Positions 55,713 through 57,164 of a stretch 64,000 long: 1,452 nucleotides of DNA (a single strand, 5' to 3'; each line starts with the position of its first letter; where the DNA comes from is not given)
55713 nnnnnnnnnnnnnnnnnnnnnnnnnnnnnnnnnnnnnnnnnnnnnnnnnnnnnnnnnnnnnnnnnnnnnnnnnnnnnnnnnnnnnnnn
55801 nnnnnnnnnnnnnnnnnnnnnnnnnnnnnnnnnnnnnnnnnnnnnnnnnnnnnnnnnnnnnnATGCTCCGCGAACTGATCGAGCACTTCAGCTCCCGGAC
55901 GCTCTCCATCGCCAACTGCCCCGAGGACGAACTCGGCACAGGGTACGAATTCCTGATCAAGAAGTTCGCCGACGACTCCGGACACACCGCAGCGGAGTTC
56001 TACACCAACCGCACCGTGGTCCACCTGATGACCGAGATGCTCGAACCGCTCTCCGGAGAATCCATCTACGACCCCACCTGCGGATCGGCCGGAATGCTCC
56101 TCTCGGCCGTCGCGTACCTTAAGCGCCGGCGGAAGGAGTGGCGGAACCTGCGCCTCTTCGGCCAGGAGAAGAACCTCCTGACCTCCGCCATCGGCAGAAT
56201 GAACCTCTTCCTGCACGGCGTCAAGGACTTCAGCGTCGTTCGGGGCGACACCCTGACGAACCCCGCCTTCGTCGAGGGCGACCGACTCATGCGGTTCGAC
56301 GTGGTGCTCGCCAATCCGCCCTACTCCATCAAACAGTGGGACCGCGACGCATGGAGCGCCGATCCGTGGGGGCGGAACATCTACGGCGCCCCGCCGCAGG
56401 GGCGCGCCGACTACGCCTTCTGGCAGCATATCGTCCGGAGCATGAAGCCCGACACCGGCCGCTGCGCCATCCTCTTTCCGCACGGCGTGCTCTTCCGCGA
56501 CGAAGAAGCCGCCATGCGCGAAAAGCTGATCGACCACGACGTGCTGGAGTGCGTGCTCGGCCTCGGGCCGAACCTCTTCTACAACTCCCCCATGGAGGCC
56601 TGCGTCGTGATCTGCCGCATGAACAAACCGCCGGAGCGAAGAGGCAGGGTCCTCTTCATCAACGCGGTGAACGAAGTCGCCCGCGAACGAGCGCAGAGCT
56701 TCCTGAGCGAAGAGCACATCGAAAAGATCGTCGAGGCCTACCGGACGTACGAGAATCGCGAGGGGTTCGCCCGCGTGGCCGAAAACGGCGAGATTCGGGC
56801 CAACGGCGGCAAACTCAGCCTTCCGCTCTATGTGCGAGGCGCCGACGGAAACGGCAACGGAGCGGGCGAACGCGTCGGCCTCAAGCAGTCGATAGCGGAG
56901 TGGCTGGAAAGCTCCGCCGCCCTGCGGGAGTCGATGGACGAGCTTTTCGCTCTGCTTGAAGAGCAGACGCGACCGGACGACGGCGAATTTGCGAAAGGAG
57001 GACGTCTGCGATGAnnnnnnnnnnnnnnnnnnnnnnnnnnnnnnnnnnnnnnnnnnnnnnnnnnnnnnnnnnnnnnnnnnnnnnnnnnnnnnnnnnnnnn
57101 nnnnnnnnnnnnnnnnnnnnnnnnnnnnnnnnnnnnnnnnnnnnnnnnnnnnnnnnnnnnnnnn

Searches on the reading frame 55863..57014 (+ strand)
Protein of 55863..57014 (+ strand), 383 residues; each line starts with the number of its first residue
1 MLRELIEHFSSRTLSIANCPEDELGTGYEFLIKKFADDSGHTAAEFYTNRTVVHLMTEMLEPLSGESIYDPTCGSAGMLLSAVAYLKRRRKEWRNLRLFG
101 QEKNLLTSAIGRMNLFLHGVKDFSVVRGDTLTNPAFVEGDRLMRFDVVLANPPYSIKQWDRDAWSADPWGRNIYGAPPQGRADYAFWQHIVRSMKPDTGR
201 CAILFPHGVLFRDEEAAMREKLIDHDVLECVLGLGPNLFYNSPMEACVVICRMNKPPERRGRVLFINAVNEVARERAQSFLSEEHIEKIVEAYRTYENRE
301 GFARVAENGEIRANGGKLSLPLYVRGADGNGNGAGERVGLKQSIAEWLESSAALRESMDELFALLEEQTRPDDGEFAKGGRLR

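Call 78: search_protein_families(library=pfam, proteins=[window:55863-57014:+], max_evalue=0.00001)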
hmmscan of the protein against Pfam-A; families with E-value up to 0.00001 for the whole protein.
window:55863-57014:+ (383 aa): 1 family
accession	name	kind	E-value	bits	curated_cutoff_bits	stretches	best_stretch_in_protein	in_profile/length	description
PF02384.22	N6_Mtase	-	1.5e-82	277.8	20.4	1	21-326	3-305/311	N-6 DNA Methylase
